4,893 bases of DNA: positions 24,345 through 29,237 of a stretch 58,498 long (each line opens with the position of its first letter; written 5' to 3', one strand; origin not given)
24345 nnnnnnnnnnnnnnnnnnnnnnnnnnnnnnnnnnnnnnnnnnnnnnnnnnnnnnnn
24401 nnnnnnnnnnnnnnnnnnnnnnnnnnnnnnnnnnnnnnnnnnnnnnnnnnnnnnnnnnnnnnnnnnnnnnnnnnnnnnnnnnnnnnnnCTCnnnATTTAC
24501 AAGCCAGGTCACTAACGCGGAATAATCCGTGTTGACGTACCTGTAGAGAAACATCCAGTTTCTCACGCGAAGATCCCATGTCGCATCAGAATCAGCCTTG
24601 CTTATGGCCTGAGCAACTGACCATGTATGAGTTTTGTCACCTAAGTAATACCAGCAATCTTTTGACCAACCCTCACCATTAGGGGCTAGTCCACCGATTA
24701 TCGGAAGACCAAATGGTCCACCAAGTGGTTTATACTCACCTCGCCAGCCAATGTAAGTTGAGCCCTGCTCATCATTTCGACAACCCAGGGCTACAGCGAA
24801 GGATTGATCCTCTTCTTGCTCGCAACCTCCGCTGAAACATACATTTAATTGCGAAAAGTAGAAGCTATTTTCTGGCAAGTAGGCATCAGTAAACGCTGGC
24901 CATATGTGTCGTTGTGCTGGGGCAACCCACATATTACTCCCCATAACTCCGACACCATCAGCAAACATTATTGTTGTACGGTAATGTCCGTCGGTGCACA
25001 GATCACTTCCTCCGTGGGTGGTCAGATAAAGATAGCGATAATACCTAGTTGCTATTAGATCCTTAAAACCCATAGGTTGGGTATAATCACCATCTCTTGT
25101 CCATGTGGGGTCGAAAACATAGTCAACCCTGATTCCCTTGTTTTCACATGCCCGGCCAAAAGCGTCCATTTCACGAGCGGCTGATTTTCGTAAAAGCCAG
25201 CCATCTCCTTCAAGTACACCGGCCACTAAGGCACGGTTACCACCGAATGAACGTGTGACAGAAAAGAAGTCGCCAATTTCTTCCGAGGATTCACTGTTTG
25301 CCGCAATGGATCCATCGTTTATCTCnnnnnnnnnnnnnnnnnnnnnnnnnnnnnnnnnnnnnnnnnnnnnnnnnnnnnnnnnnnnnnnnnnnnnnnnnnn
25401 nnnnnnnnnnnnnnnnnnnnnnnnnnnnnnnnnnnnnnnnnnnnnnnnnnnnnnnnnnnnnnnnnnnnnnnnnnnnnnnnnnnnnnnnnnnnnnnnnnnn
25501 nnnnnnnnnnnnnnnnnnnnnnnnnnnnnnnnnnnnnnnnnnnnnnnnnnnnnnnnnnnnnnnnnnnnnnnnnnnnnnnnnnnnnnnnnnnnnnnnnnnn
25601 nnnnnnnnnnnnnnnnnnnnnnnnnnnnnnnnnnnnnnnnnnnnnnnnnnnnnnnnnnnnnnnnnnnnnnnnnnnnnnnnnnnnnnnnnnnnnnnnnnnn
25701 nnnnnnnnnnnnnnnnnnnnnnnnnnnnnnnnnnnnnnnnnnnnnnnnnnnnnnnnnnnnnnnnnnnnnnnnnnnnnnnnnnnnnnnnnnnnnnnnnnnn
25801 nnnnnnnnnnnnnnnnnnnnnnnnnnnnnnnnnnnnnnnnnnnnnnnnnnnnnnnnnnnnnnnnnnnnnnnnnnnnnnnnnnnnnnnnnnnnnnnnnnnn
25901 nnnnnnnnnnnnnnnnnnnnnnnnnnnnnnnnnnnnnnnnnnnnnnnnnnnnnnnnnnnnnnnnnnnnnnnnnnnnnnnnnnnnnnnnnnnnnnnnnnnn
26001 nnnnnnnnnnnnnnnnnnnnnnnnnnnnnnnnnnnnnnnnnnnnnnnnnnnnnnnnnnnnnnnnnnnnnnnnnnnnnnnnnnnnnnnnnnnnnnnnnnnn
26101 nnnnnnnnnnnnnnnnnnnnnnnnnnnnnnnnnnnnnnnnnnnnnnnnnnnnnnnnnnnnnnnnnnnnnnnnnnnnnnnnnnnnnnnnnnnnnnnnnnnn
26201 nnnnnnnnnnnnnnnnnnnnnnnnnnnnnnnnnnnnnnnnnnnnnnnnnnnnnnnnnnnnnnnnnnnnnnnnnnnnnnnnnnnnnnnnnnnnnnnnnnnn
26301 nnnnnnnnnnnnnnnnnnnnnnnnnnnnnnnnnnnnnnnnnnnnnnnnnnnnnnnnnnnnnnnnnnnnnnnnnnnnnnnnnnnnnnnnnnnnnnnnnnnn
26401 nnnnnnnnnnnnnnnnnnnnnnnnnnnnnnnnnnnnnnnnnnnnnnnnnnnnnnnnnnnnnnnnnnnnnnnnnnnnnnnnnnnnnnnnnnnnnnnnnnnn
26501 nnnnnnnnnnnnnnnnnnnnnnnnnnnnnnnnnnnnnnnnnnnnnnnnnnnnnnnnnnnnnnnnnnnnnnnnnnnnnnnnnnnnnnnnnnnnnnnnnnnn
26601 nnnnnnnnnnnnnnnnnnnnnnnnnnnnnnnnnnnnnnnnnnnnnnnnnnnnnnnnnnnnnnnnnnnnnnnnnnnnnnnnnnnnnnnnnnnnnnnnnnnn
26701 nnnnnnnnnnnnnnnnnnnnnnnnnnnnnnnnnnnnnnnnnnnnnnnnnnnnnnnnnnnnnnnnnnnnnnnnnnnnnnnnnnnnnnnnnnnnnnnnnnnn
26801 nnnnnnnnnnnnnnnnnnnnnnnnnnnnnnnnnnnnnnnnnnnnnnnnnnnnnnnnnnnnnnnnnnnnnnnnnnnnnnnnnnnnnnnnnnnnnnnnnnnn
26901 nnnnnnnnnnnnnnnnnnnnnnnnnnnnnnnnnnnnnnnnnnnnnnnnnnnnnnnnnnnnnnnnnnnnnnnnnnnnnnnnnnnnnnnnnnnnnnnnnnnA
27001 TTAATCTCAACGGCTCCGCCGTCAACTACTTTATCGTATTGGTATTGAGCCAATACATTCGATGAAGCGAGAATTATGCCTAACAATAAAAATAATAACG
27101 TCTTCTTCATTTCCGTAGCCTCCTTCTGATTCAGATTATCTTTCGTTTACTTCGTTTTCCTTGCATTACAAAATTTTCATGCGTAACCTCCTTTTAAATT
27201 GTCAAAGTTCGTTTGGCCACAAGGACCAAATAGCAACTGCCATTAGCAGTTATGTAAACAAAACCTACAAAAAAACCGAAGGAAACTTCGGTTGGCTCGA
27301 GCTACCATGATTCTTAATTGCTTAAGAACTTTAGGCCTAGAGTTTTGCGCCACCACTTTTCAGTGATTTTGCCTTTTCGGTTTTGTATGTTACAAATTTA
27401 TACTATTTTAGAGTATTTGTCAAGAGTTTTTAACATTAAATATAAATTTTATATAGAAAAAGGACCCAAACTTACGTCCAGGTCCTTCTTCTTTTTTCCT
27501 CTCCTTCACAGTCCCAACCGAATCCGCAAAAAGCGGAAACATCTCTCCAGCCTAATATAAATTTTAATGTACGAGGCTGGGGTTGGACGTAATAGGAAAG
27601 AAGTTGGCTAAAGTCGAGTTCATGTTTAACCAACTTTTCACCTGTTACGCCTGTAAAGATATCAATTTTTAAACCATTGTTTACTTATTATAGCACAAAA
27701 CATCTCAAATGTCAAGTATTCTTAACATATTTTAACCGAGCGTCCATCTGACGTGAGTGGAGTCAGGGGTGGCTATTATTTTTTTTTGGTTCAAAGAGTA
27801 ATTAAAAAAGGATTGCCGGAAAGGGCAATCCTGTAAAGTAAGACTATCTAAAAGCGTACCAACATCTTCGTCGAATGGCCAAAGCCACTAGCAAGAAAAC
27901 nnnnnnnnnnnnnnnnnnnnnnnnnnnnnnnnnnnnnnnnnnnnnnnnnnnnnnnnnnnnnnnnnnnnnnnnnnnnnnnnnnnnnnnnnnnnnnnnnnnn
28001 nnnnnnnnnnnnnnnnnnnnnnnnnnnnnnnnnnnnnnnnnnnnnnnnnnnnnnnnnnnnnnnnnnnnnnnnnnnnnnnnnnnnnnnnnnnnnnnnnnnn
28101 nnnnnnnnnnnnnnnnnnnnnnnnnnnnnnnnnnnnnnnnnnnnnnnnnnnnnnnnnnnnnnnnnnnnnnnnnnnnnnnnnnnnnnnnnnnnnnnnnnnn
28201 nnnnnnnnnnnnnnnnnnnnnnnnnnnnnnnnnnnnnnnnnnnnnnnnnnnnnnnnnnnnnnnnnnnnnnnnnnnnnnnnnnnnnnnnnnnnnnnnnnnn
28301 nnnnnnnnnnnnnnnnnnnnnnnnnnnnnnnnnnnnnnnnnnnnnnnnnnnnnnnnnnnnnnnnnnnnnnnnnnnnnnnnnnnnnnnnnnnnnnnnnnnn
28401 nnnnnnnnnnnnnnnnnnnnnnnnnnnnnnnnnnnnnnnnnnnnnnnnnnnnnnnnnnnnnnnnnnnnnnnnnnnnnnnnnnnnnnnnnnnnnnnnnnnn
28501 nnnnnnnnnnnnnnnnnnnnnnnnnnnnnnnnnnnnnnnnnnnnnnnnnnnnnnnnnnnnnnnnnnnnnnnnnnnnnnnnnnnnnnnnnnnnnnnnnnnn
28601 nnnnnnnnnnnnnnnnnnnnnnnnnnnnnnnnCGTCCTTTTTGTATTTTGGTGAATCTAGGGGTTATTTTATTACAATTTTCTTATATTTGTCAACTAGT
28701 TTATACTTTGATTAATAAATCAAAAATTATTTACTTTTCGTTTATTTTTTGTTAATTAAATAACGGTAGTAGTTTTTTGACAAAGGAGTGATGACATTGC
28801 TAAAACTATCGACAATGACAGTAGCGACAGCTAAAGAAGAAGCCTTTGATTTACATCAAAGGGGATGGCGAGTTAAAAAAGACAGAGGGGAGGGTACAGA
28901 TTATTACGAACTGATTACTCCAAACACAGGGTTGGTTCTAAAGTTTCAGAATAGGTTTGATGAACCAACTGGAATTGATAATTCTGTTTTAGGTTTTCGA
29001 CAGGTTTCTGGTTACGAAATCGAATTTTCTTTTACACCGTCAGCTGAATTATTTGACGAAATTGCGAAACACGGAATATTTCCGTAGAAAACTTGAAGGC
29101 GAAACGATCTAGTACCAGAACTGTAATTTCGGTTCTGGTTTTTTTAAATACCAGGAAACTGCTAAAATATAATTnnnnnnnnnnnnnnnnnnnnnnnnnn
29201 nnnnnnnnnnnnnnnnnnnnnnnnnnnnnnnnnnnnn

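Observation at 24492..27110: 872-aa secreted protein whose C-terminal domain carries a clan-CD cysteine-protease-like His/Cys dyad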

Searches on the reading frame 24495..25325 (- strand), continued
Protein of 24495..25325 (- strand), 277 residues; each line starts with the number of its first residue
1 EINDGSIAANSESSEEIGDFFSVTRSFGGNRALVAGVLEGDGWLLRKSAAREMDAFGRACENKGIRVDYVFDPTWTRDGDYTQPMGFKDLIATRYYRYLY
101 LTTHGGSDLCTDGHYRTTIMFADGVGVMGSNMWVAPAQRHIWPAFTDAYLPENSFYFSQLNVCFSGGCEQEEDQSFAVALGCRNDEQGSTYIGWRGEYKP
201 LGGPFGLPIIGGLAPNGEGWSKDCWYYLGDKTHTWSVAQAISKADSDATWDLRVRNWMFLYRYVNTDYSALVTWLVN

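Call 75: fold_search(model_id=the predicted structure, library=viral)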
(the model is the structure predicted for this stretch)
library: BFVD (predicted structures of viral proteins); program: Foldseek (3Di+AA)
matches with E <= 10: 622; with E <= 0.001: 4
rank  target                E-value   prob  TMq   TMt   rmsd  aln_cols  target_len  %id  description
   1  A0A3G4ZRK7            3.3e-06  1.00  0.56  0.40   7.2       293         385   13  Peptidase C14 caspase domain-containing protein [Dasosvirus sp.]
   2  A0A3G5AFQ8            1.5e-04  1.00  0.51  0.56   6.0       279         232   11  Uncharacterized protein [Solivirus sp.]
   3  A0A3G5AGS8            2.1e-04  1.00  0.50  0.39   8.8       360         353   10  Peptidase C14 caspase domain-containing protein [Solumvirus sp.]
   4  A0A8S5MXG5            4.3e-04  1.00  0.43  0.37   8.5       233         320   13  Uncharacterized protein [Myoviridae sp. ctWaE18]
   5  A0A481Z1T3            1.0e-03  1.00  0.35  0.38   9.4       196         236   11  Peptidase C14 caspase domain-containing protein [Mimivirus LCMiAC01]
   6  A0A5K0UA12            2.0e-03  0.99  0.49  0.54   7.1       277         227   10  Metacaspase-like (Fragment) [Yasminevirus sp. GU-2018]
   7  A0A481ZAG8            2.4e-03  0.99  0.49  0.47   8.2       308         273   13  Caspase [Pithovirus LCPAC304]
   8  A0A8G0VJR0            2.8e-03  0.80  0.36  0.21  11.6       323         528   11  VP9 (Fragment) [Gierle tick virus]
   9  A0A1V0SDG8            4.5e-03  0.98  0.46  0.34   6.2       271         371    7  Caspase domain protein [Indivirus ILV1]
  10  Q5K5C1                6.1e-03  0.93  0.47  0.43  14.8       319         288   11  Executioner caspase [Spodoptera frugiperda ascovirus 1a]
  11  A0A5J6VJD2            2.4e-02  0.77  0.39  0.48   7.9       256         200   10  Caspase domain protein [Megaviridae environmental sample]
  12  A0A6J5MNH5            9.2e-02  0.60  0.16  0.15   7.4        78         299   13  Uncharacterized protein [uncultured Caudovirales phage]
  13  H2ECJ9                1.1e-01  0.23  0.30  0.16   9.3       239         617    9  Putative ariadne-like ring finger protein [Megavirus courdo7]
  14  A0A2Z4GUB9            1.2e-01  0.28  0.16  0.08   5.5        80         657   12  (no name in the UniProt tables at hand)
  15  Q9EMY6                1.3e-01  0.41  0.25  0.31   6.6       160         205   11  AMV063 [Amsacta moorei entomopoxvirus]
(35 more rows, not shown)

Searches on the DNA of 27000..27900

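Call 40: search_rna_families(source=window, start=27000, end=27900, threshold=evalue, max_evalue=1, show_alignments=2)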
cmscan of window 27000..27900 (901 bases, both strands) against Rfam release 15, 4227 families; matches with E-value up to 1: 6.
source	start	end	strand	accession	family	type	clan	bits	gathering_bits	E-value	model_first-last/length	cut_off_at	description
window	27288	27383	-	RF01051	c-di-GMP-I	Cis-reg; riboswitch;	CL00126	48.1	35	3.5e-08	1-87/87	no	c-di-GMP-I riboswitch aptamer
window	27585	27652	+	RF03694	mir-266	Gene; miRNA;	-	28.7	80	0.003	1-83/83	no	mir-266 microRNA precursor family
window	27590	27646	-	RF03732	mir-2057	Gene; miRNA;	-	27.1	100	0.0049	1-72/72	no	mir-2057 microRNA precursor family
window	27383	27493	+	RF02449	ncr1015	Gene; sRNA;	-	23.9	60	0.77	1-121/121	no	Bacillus sRNA ncr1015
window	27585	27652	-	RF03694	mir-266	Gene; miRNA;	-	19.8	80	0.62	1-83/83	no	mir-266 microRNA precursor family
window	27449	27494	-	RF01264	snR83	Gene; snRNA; snoRNA; HACA-box;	CL00023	15.1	75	0.77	65-110/308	no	Small nucleolar RNA snR83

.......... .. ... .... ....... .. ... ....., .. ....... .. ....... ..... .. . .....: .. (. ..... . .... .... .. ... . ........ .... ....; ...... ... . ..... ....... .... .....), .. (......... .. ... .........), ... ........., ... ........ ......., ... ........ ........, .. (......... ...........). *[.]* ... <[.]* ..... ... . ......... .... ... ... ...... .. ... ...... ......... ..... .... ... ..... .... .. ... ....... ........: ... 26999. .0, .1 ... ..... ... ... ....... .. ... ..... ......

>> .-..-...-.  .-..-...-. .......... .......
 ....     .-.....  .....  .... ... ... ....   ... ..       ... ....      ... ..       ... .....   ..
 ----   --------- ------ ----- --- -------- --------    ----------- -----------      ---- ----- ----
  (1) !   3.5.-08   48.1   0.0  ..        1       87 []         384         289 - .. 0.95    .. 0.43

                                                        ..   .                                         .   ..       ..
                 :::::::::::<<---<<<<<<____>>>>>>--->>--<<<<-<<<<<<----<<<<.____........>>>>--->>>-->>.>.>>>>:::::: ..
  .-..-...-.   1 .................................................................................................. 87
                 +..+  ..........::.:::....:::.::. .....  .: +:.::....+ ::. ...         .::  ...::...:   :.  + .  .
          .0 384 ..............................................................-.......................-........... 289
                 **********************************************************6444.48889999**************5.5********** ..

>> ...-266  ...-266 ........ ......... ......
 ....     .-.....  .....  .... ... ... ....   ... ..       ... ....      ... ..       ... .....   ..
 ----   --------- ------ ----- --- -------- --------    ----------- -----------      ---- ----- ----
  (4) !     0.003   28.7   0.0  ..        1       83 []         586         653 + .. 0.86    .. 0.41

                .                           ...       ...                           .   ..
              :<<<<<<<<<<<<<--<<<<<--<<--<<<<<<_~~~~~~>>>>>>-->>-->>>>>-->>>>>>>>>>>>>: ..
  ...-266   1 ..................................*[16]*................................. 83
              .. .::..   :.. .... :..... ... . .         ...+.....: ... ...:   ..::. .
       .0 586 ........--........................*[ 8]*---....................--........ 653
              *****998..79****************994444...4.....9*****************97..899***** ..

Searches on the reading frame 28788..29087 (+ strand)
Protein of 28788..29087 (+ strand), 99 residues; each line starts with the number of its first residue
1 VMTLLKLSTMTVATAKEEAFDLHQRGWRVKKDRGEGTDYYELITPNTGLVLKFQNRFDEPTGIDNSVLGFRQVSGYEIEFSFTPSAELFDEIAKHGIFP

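Call 3: search_protein_families(library=pfam, proteins=[window:28788-29087:+], max_evalue=1)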
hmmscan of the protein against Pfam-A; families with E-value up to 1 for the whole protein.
window:28788-29087:+ (99 aa): 0 families

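Call 4: search_protein_families(library=ncbifam, proteins=[window:28788-29087:+], max_evalue=1)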
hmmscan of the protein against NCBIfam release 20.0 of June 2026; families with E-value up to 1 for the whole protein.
window:28788-29087:+ (99 aa): 0 families

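Call 72: search_protein_families(library=padloc, proteins=[window:28788-29087:+], max_evalue=0.1)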
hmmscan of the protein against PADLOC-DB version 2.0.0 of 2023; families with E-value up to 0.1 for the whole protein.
window:28788-29087:+ (99 aa): 0 families

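Call 73: search_protein_families(library=phrogs, proteins=[window:28788-29087:+], max_evalue=0.1)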
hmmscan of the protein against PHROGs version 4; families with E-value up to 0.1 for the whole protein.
window:28788-29087:+ (99 aa): 1 family
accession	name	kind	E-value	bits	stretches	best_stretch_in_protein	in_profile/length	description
phrog_29689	-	unknown function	0.0046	17.7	1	47-74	12-38/42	-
